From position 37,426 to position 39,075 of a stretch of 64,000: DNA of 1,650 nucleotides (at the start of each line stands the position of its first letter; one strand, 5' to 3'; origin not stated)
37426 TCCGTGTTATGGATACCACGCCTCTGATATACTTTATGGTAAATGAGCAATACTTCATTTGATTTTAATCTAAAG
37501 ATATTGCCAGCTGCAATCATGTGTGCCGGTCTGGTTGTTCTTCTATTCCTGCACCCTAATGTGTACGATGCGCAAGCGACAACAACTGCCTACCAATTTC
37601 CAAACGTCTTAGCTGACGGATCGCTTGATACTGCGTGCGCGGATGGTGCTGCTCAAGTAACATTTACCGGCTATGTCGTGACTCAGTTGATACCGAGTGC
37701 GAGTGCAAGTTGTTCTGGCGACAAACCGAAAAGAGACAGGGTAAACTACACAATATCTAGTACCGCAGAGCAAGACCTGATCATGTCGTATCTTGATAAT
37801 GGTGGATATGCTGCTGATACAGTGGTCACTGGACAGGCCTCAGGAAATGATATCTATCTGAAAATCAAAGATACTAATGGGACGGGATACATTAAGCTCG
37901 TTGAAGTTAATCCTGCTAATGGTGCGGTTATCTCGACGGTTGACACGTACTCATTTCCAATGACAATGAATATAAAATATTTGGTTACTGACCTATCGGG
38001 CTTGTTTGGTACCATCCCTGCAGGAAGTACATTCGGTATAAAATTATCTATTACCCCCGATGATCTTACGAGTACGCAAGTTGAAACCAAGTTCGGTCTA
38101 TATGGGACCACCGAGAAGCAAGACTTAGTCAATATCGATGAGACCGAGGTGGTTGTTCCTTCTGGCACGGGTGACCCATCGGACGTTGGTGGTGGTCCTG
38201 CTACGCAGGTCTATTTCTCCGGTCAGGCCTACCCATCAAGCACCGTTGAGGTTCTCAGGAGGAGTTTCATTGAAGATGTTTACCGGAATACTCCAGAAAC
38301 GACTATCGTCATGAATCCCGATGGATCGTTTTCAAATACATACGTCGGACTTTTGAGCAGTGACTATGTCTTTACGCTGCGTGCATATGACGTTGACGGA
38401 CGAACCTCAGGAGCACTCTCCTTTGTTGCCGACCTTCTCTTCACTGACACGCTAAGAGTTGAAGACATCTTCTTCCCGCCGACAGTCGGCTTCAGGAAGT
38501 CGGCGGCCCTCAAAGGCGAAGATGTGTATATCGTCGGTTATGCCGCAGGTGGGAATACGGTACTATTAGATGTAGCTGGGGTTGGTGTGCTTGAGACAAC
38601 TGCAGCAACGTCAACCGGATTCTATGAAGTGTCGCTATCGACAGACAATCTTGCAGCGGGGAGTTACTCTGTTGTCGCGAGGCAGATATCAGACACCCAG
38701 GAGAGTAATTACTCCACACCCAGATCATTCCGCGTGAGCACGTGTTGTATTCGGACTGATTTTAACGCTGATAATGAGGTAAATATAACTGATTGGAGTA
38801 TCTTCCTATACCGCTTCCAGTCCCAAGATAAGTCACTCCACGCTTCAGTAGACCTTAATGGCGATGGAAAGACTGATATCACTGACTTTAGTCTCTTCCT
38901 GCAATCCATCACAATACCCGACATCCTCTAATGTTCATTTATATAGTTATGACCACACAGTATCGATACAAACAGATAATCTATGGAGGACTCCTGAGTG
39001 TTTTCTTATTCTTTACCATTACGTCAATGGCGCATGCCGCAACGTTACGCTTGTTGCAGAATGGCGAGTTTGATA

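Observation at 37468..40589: Adjacent dockerin-bearing and cohesin-like surface proteins (candidate cellulosome-like scaffold pair)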

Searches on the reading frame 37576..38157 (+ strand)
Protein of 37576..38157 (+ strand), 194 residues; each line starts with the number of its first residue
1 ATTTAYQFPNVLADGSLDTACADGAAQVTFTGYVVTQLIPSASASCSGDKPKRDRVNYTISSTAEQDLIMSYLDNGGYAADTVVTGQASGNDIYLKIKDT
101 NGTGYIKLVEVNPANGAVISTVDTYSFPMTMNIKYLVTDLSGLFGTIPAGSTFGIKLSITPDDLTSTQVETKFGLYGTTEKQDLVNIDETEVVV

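Call 48: search_protein_representatives(protein=window:37576-38157:+)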
Query: 194 residues. Proteins with E-value up to 0.001 (for the whole library): 53; up to 1e-10: 38; up to 1e-30: 12. The best 53 are listed.
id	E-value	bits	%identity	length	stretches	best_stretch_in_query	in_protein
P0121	5.8e-119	410.4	100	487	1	1-194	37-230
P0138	2.0e-89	314.2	50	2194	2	1-192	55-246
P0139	8.4e-56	204.7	45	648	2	41-175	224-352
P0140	1.1e-41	158.6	49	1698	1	4-190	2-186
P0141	1.2e-40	155.3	49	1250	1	3-190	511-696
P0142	3.6e-40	153.7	47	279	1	2-190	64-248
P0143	1.8e-38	148.2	46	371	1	3-189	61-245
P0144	9.5e-38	145.8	44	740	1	4-189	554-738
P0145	2.2e-36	141.4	50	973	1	4-191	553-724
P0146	4.1e-34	134.0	43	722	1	3-191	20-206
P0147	6.4e-33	130.1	47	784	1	3-189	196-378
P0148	2.7e-32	128.1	46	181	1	39-190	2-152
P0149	1.4e-28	116.0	45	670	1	24-192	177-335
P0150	6.9e-23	97.4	39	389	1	29-188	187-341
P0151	2.0e-22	95.9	42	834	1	22-190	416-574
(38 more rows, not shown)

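Call 49: search_protein_families(library=pfam, proteins=[P0138, P0140, P0141, P0145, P0147, P0139, P0146, P0144], max_evalue=0.0001)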
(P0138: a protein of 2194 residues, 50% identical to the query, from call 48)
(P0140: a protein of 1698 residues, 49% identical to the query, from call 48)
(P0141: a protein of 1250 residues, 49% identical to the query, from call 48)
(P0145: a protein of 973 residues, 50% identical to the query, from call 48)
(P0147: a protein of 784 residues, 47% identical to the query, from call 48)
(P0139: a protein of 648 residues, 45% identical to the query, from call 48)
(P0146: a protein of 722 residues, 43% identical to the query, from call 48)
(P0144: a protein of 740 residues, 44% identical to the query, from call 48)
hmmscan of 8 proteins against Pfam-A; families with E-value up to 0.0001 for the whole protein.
P0138 (2194 aa): 3 families
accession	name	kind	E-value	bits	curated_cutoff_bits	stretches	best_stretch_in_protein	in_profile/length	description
PF01364.23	Peptidase_C25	-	1.3e-81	275.2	23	1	1862-2193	2-374/374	Peptidase family C25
PF13385.13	Laminin_G_3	-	2.8e-21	76.7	27.6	1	994-1138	1-150/151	Concanavalin A-like lectin/glucanases superfamily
PF10102.14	DUF2341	-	1.9e-10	41.5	23.4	1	876-947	1-72/84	Domain of unknown function (DUF2341)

P0140 (1698 aa): 3 families
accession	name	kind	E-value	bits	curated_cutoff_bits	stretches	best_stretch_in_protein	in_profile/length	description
PF01364.23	Peptidase_C25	-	4.3e-87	293.2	23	1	1359-1695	2-374/374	Peptidase family C25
PF13385.13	Laminin_G_3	-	6e-27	95.1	27.6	1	495-649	1-151/151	Concanavalin A-like lectin/glucanases superfamily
PF02210.31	Laminin_G_2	-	5.9e-06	27.2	22.9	1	528-639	4-124/126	Laminin G domain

P0141 (1250 aa): 2 families
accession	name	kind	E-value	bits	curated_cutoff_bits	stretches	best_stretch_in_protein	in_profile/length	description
PF13385.13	Laminin_G_3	-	2.5e-19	70.4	27.6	1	1005-1168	1-151/151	Concanavalin A-like lectin/glucanases superfamily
PF10102.14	DUF2341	-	6.4e-06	27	23.4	0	898-951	14-64/84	Domain of unknown function (DUF2341)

P0145 (973 aa): 1 family
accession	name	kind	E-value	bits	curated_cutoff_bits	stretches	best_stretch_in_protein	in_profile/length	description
PF11617.13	Cu-binding_MopE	-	6.1e-07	30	27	0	222-238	14-30/30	Putative metal-binding motif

P0147 (784 aa): 0 families

P0139 (648 aa): 4 families
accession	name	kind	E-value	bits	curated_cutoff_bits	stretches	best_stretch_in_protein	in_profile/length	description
PF18911.6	PKD_4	-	2e-22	79.5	27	1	106-186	1-82/85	PKD domain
PF00801.26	PKD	-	2.7e-16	59.8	23.5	1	117-183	8-75/80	PKD domain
PF22352.2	K319L-like_PKD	-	9.8e-13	48.4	27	1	125-189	13-84/84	K319L-like, PKD domain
PF05345.18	He_PIG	-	1.1e-10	42.2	24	1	399-466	25-95/96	Putative Ig domain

P0146 (722 aa): 2 families
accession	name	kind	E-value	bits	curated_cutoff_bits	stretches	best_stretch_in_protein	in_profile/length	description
PF13385.13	Laminin_G_3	-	2.4e-21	76.9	27.6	1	438-581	7-147/151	Concanavalin A-like lectin/glucanases superfamily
PF10102.14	DUF2341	-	1.6e-07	32.1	23.4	1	318-377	4-61/84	Domain of unknown function (DUF2341)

P0144 (740 aa): 8 families
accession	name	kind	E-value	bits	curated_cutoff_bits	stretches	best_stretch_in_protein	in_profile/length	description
PF17963.7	Big_9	-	1.8e-19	70.8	23.6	1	18-106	1-89/89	Bacterial Ig domain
PF06739.17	SBBP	-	2.9e-16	59.6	20.5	0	298-325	7-34/38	Beta-propeller repeat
PF16403.11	Bact_surface_Ig-like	-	1.1e-15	57.8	27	2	477-543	1-71/71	Bacterial surface protein, Ig-like domain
PF17892.7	Cadherin_5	-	1.3e-14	54.2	26.5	1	18-108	2-98/98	Cadherin-like domain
PF17803.7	Cadherin_4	-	4.1e-13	50.1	25.1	1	6-74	1-70/71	Bacterial cadherin-like domain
PF08450.18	SGL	-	2e-08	34.6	26.3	0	167-197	191-221/246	SMP-30/Gluconolactonase/LRE-like region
PF24684.1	Vgb_lyase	-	1.5e-05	24.4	50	0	168-339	63-216/290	Virginiamycin B lyase family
PF25021.1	TEN_NHL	-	3.3e-05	23.5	27.1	0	199-343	22-179/357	Teneurin NHL domain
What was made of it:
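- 37576..38157 (+): ORF1 variable head (aa 37-230), an unannotated extracellular module with two near-invariant Cys. 53 representatives in 1.84e9 proteins, mostly inside large surface proteins with Laminin_G_3, DUF2341, PKD, cadherin-like or Peptidase_C25 domains (calls 48, 49).
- ORF1's head recurs in large surface proteins alongside Laminin_G_3, PKD and cadherin-like domains (calls 48, 49).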

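Call 52: search_solved_structures(query=A3, max_evalue=10, show_alignments=1)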
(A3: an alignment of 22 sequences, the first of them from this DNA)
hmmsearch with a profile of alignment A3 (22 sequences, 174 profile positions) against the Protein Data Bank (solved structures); distinct sequences matched with E-value up to 10: 1.
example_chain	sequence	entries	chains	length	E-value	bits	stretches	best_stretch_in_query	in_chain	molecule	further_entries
8rd8_Kd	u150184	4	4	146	0.41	13.6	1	78-141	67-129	Large ribosomal subunit protein uL15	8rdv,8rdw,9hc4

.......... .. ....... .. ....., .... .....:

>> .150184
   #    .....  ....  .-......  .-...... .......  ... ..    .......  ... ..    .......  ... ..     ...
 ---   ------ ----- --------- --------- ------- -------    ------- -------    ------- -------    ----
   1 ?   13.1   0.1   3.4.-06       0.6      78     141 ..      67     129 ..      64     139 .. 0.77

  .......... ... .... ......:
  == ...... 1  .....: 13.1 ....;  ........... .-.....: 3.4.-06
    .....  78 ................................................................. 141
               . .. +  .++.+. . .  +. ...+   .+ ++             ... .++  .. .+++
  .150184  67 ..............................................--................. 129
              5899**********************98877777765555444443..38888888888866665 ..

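Call 53: search_protein_families(library=pfam, alignment_id=A3, max_evalue=1)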
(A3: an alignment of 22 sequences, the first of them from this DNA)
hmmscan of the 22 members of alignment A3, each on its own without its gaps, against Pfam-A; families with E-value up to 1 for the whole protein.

A. member 1, seq(194 aa): 0 families

B. families by the number of members that match (of 22 scanned): 9 families
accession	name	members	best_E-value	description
PF19417.4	RnlA_toxin_N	1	0.021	RNase LS, bacterial toxin N-terminal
PF10895.14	DUF2715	1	0.04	Domain of unknown function (DUF2715)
PF00679.30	EFG_C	1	0.043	Elongation factor G C-terminus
PF22436.1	PilE_C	1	0.057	PilE, C-terminal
PF08481.16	GBS_Bsp-like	1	0.077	GBS Bsp-like repeat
PF00635.32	Motile_Sperm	1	0.078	MSP (Major sperm protein) domain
PF25558.1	DUF7930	1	0.12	Domain of unknown function (DUF7930)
PF24822.1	DUF7712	1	0.13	Family of unknown function (DUF7712)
PF10703.15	MoaF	1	0.22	MoaF N-terminal domain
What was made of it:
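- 37576..38157 (+): No Pfam or PDB match for the profile (calls 52, 53).
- The head has no recognisable fold or family (calls 52, 53), so an adhesive role is argued from domain company, not shown.
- Tried and rejected: ORF1 head: no Pfam family and no PDB relative by profile (calls 52, 53).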

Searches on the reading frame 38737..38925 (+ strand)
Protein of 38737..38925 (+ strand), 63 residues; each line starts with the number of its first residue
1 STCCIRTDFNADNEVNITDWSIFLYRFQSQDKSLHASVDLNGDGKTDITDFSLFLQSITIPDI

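Call 57: find_homologous_proteins(query=A4, max_evalue=0.001)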
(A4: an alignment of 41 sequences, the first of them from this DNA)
Query A4 (41 sequences) (63 aa, profile of the alignment): 58 proteins with E <= 0.001 among 919 candidates.
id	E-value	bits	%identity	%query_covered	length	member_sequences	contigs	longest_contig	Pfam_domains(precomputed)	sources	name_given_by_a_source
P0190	4.7e-24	102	48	89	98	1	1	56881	PF00404.25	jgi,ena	-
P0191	1.7e-23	100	52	83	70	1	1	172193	PF00404.25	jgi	jgi:hypothetical protein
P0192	4.8e-23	98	51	84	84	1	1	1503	PF13405.13,PF00404.25,PF13499.13,PF13202.13,PF00036.39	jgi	jgi:hypothetical protein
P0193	1.2e-22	97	59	81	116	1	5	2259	PF00404.25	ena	-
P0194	8.4e-22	94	48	83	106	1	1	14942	-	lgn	-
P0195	9.8e-22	94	45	84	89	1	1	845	PF00404.25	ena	-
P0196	2.1e-20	90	68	100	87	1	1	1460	-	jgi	-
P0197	5.9e-20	88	52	84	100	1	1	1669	PF00404.25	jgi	jgi:hypothetical protein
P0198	8.6e-20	88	54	83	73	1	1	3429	PF00404.25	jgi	jgi:hypothetical protein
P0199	1.3e-19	87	50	89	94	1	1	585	PF00404.25,PF13202.13,PF00036.39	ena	-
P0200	1.7e-19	87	45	81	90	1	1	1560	-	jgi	jgi:hypothetical protein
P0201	1.2e-17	81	49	90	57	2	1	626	PF00404.25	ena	-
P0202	7.4e-11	59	39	86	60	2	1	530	PF00404.25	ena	-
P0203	1.7e-10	58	45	78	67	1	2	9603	PF00404.25,PF00036.39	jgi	jgi:hypothetical protein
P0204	2.6e-10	58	40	87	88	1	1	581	PF00404.25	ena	-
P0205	3.3e-10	57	40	75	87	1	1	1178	PF00404.25,PF13833.13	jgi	jgi:hypothetical protein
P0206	4.8e-9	54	48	83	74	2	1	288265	PF00404.25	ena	-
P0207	1.5e-8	52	37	83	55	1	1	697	PF00404.25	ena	-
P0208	2.0e-8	52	43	86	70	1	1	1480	PF00404.25,PF00036.39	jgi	jgi:hypothetical protein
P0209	8.5e-8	50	39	86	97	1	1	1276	PF00404.25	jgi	-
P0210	1.3e-7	49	43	81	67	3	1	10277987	PF00404.25,PF00036.39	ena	-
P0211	2.6e-7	48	39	89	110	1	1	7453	PF00404.25,PF13202.13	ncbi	-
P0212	2.7e-7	48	38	75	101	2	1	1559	PF00404.25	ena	-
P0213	4.0e-7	47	34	79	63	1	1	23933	PF00404.25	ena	-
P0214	8.3e-7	46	33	83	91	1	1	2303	PF13405.13,PF07589.17,PF00404.25,PF00036.39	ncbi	-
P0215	1.1e-6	46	35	86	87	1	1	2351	PF00404.25,PF00036.39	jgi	-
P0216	2.0e-6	45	39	78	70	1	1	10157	PF00404.25,PF00036.39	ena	-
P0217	2.5e-6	45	37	79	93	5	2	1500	PF01839.30,PF00404.25,PF13517.13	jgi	-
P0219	3.8e-6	44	35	78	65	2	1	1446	PF00404.25,PF00036.39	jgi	jgi:hypothetical protein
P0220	4.8e-6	44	39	89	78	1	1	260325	PF00404.25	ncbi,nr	ncbi:MAG: hypothetical protein IPK19_38850 [Chloroflexi bacterium]|nr:hypothetical protein [Chlorofl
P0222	7.3e-6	43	30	95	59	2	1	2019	PF00404.25,PF13202.13,PF00036.39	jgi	-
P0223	9.9e-6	43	37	83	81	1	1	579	PF00404.25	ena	-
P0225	1.1e-5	43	39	86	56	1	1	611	PF13405.13,PF00404.25,PF13499.13,PF00036.39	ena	-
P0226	1.9e-5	42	67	24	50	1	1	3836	PF00404.25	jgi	-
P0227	2.7e-5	42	35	76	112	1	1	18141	PF00404.25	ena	-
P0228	2.8e-5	41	39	75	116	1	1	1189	PF00404.25,PF13499.13,PF00036.39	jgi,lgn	jgi:hypothetical protein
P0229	3.9e-5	41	32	87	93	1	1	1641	PF01839.30,PF00404.25,PF13517.13,PF00036.39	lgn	-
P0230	5.4e-5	41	37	78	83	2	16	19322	PF01839.30,PF00404.25,PF00036.39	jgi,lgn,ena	jgi:uncharacterized protein (DUF2141 family)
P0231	8.0e-5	40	39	86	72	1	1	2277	PF00404.25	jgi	jgi:hypothetical protein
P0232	1.2e-4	39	39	81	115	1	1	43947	PF00404.25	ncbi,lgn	ncbi:MAG: GC-type dockerin domain-anchored protein [Planctomycetota bacterium]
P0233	1.4e-4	39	37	81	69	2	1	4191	PF00404.25,PF13517.13,PF13202.13,PF00036.39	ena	-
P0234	2.0e-4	39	31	83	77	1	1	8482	PF00404.25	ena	-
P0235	2.2e-4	39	31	86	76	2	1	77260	PF13405.13,PF00404.25,PF13499.13,PF00036.39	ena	-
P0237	2.6e-4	38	32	90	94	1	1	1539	PF00404.25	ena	-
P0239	3.0e-4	38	27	87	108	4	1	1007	PF00404.25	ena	-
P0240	3.4e-4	38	30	78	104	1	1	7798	PF00404.25,PF00036.39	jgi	jgi:hypothetical protein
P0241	4.5e-4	38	37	86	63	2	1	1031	PF00404.25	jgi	jgi:dockerin type I repeat protein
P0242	4.8e-4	37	36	87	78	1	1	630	PF00404.25,PF00036.39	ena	-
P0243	5.1e-4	37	45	75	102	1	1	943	PF00404.25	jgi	jgi:hypothetical protein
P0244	5.1e-4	37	67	24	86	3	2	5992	PF00404.25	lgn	-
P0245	6.0e-4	37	37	83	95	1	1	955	PF00404.25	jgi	jgi:hypothetical protein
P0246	6.0e-4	37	40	73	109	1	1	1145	PF00404.25,PF00036.39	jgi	-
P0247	9.1e-4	37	32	94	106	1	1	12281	PF00404.25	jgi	jgi:hypothetical protein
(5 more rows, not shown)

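Call 58: search_solved_structures(query=A4, max_evalue=1, show_alignments=2)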
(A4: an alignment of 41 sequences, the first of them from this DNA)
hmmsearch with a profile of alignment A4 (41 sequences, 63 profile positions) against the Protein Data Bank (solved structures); distinct sequences matched with E-value up to 1: 112 (the best 60 are shown).
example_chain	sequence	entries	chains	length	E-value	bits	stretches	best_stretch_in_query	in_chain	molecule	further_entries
2yik_A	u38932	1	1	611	1.2e-06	31.4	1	7-57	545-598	ENDOGLUCANASE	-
2y3n_B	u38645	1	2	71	1.5e-06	31.1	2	8-33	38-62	CELLULOSOMAL FAMILY-48 PROCESSIVE GLYCOSIDE HYDROLASE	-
2jnx_A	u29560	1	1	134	7.6e-06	28.8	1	6-62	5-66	Calcium binding protein 2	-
3ox6_A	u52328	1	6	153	2.4e-05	27.2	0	38-54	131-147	Calcium-binding protein 1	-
1daq_A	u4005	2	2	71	2.7e-05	27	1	10-59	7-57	ENDOGLUCANASE SS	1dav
3ox5_A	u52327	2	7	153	2.8e-05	27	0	38-54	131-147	Calcium-binding protein 1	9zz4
4fl4_A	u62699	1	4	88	2.8e-05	27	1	10-59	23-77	Glycoside hydrolase family 9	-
2mte_A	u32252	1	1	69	2.9e-05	26.9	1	10-59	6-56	Cellulose 1,4-beta-cellobiosidase (reducing end) CelS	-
9qfa_A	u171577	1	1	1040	4.3e-05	26.4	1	7-60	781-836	Ruminococcus bromii Amy12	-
2lan_A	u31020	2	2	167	5.5e-05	26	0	38-54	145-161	Calcium-binding protein 1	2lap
1jfj_A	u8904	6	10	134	6.3e-05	25.8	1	6-62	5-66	CALCIUM-BINDING PROTEIN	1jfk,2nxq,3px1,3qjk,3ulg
2m7n_A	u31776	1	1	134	6.3e-05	25.8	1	6-62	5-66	Calcium-binding protein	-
2jnk_A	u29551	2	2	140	9e-05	25.3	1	9-55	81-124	Hyalurononglucosaminidase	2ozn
4zcu_A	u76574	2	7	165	0.00028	23.8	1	6-53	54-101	Calcium-binding mitochondrial carrier protein SCaMC-1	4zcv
2vn6_B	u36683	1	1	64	0.00028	23.7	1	10-57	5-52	ENDOGLUCANASE A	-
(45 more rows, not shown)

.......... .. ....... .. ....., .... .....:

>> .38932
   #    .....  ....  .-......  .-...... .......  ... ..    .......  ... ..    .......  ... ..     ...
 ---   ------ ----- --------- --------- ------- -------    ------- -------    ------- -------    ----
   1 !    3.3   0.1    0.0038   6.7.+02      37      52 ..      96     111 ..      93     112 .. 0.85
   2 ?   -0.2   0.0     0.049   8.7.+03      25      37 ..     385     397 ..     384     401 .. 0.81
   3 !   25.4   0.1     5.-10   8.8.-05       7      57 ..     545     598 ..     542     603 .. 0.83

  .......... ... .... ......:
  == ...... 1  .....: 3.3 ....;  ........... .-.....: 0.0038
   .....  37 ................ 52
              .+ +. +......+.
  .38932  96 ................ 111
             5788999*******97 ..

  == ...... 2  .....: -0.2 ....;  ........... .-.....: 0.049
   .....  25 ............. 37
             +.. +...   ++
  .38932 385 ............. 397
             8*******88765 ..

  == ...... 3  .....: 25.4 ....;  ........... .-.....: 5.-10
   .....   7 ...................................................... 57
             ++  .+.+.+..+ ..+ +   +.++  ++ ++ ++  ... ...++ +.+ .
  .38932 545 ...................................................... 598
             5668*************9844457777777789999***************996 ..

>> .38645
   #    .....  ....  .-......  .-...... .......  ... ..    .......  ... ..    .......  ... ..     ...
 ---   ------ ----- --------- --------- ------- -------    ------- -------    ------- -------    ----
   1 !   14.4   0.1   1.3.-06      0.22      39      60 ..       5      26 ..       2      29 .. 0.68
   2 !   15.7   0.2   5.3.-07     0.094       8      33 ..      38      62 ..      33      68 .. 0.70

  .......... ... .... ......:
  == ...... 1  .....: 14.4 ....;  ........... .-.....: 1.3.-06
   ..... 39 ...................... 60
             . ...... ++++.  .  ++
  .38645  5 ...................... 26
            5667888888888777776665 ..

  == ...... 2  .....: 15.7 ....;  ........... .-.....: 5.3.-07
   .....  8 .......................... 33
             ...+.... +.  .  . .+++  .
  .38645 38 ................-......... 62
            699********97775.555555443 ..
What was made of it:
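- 38746..38916 (+): ORF1 type I dockerin module (aa 427-483). The family profile hits solved type I dockerins 2yik, 2y3n, 1daq, 4fl4 and 2mte (call 58).
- On Type I dockerin (Pfam PF00404 Dockerin_1): EF-hand proteins are interleaved at similar scores, as expected for this fold (call 58).
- The family profile hits solved type I dockerins (call 58).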
